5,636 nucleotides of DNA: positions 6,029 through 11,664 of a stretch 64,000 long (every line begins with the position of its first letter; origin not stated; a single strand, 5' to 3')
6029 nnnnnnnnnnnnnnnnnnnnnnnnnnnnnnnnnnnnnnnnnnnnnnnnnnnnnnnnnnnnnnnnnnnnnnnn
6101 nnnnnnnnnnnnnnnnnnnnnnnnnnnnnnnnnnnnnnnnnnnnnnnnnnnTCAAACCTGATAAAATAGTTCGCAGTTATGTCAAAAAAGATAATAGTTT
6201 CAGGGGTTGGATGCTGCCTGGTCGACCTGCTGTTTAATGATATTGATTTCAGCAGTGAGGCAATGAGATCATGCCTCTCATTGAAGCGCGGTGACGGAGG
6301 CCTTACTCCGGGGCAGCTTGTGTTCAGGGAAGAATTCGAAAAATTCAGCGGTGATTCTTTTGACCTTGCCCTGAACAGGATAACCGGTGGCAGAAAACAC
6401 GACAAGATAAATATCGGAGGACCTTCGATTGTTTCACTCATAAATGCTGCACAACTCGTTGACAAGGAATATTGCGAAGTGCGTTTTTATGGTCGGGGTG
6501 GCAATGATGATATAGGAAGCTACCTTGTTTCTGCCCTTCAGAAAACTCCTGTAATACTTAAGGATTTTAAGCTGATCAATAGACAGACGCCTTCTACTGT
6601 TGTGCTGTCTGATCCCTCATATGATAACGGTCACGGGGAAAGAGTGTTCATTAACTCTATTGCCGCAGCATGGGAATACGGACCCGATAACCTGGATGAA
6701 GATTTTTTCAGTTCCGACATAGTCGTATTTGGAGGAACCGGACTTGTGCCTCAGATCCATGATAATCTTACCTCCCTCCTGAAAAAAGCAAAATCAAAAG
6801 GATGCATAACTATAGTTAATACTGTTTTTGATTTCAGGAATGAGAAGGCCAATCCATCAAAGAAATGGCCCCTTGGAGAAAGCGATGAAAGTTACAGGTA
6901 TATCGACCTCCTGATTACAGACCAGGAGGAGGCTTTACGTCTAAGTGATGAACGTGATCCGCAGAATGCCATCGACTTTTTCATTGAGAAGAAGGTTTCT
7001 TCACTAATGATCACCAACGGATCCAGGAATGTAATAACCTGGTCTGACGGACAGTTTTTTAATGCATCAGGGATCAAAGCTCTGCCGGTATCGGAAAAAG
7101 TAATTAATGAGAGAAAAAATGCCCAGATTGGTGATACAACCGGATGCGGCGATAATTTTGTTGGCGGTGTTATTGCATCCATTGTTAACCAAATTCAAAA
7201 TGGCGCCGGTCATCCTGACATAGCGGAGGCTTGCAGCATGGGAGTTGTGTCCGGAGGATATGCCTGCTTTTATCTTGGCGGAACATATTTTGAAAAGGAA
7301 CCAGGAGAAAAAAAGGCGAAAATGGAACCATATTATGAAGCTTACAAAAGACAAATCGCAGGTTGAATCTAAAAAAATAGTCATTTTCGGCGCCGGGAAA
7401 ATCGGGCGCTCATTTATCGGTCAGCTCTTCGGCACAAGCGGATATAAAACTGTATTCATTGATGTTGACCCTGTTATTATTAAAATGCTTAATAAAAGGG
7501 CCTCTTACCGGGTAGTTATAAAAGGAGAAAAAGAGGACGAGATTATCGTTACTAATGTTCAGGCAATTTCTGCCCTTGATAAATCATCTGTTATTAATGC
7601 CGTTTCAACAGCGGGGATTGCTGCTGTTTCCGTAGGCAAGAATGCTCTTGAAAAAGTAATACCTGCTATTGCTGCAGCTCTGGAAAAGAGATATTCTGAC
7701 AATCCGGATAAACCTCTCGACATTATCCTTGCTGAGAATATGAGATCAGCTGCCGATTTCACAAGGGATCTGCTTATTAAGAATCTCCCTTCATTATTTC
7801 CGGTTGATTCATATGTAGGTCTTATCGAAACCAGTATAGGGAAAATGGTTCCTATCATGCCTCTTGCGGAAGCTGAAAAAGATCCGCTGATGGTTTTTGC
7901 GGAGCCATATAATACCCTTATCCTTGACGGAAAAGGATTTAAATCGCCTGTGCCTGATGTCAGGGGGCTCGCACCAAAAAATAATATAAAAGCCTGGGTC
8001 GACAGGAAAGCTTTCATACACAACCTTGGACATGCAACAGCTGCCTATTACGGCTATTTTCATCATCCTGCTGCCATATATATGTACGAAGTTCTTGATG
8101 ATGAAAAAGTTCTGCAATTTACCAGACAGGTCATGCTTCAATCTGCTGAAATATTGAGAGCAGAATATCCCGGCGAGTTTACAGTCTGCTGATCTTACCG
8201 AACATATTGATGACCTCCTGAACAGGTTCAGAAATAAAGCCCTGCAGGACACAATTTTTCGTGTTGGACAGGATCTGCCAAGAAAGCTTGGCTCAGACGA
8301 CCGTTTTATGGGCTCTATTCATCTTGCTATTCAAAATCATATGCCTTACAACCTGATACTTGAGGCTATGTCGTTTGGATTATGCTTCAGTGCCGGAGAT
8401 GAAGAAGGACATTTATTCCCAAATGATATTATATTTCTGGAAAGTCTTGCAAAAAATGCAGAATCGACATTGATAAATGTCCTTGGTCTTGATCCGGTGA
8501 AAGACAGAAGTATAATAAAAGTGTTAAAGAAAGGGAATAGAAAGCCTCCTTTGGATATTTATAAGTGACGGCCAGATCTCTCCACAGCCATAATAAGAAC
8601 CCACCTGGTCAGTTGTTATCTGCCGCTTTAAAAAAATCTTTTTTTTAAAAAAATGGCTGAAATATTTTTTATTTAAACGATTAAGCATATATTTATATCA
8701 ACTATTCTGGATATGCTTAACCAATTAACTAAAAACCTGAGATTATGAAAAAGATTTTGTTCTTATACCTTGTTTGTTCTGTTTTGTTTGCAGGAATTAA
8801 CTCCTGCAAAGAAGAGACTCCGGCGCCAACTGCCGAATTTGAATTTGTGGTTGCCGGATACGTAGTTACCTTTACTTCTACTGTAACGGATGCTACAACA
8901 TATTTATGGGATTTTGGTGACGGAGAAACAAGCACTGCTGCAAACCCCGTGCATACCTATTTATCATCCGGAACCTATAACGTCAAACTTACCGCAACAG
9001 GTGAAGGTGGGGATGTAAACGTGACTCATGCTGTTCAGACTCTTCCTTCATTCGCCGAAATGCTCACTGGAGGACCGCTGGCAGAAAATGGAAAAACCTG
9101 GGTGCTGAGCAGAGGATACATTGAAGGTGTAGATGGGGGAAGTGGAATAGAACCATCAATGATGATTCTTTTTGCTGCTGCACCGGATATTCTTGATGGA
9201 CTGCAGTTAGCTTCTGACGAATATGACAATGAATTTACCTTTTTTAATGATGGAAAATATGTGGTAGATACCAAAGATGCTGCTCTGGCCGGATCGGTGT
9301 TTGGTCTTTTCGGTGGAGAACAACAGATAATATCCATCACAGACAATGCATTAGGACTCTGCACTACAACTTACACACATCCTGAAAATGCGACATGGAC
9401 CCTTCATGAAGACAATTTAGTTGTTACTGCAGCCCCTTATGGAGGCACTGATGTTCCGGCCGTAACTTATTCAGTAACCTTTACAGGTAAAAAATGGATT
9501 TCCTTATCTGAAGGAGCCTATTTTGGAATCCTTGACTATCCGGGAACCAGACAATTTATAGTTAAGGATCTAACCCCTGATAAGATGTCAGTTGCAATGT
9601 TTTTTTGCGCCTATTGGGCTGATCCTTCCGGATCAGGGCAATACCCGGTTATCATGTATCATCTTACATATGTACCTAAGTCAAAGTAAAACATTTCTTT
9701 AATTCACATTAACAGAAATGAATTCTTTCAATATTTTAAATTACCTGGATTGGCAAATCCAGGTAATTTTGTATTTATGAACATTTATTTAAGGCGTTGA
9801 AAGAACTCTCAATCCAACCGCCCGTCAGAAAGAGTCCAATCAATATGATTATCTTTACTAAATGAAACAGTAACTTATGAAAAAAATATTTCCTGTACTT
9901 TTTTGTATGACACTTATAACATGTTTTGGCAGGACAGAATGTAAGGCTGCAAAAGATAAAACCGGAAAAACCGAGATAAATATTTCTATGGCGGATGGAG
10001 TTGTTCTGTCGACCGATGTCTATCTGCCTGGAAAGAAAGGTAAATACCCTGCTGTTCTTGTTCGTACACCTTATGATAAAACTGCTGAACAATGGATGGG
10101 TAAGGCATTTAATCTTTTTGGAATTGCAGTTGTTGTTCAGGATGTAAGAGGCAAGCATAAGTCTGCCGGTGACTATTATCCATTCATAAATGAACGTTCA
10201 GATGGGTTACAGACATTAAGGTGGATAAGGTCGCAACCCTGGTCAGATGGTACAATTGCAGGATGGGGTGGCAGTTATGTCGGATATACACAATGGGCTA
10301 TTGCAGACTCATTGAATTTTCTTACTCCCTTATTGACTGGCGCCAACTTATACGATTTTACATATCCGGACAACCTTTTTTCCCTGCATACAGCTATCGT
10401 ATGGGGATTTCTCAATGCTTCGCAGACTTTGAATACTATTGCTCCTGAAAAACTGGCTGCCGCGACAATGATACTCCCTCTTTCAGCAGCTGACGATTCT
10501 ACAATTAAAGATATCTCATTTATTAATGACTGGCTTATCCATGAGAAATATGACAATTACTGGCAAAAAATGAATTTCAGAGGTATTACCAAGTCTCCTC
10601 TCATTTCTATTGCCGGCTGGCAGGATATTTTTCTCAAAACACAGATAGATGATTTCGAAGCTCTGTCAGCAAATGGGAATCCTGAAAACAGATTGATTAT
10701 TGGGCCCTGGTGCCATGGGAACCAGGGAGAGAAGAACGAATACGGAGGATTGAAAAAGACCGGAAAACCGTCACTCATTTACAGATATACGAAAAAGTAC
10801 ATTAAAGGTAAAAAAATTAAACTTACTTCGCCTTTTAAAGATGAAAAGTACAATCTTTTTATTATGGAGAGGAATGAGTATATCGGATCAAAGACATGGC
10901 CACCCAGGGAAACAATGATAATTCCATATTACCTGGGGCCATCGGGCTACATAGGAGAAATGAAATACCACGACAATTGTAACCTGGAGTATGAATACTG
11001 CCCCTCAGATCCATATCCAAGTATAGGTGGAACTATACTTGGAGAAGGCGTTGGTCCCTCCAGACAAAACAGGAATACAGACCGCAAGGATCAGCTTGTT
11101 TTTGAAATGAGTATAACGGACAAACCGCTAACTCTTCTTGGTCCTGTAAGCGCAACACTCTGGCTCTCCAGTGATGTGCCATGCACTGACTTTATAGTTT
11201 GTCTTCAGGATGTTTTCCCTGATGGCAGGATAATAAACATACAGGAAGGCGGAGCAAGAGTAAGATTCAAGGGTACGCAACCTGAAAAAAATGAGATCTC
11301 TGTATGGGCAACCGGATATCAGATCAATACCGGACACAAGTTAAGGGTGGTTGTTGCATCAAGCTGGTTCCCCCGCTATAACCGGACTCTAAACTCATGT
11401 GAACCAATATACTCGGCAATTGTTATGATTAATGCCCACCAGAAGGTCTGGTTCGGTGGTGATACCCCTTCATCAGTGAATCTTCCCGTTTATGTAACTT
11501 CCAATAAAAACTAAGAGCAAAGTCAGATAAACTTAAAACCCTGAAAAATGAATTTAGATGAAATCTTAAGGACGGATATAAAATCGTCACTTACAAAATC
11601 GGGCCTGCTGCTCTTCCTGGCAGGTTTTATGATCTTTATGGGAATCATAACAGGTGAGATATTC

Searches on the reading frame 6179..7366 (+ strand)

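Call 64: search_protein_families(library=pfam, proteins=[window:6179-7366:+], max_evalue=0.001)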
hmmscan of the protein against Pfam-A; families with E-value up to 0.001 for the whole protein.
window:6179-7366:+ (395 aa): 1 family
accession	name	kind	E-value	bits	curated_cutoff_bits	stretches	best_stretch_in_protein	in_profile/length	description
PF00294.29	PfkB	-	1.2e-15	58.1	25.8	1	78-369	34-296/302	pfkB family carbohydrate kinase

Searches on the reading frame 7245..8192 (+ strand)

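Call 64: search_protein_families(library=pfam, proteins=[window:7245-8192:+], max_evalue=0.001)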
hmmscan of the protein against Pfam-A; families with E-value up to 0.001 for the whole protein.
window:7245-8192:+ (315 aa): 2 families
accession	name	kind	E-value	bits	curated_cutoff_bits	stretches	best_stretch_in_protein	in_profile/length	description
PF01232.29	Mannitol_dh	-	9e-33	114.4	27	1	44-238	2-196/199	Mannitol dehydrogenase Rossmann domain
PF08125.19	Mannitol_dh_C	-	7.7e-06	26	30.7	1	247-305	1-57/190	Mannitol dehydrogenase C-terminal domain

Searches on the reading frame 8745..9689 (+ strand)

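Call 64: search_protein_families(library=pfam, proteins=[window:8745-9689:+], max_evalue=0.001)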
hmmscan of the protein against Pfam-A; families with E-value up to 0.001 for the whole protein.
window:8745-9689:+ (314 aa): 3 families
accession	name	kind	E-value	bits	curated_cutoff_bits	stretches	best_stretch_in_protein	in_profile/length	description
PF18911.6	PKD_4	-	8.4e-15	55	27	1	36-97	15-81/85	PKD domain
PF00801.26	PKD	-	1.1e-12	48.2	23.5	1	33-97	9-78/80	PKD domain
PF13648.12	Lipocalin_4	-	0.00094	20.5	22.4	0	208-249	48-85/89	Lipocalin-like domain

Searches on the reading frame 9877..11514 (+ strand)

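Call 64: search_protein_families(library=pfam, proteins=[window:9877-11514:+], max_evalue=0.001)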
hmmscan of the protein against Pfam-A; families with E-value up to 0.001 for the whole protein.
window:9877-11514:+ (545 aa): 2 families
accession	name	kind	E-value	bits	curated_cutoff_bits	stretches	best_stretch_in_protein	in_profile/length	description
PF02129.25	Peptidase_S15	-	1.7e-44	152.9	23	1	40-281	1-261/262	X-Pro dipeptidyl-peptidase (S15 family)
PF08530.16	PepX_C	-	7.9e-17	62.3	22.5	1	328-509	12-192/217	X-Pro dipeptidyl-peptidase C-terminal non-catalytic domain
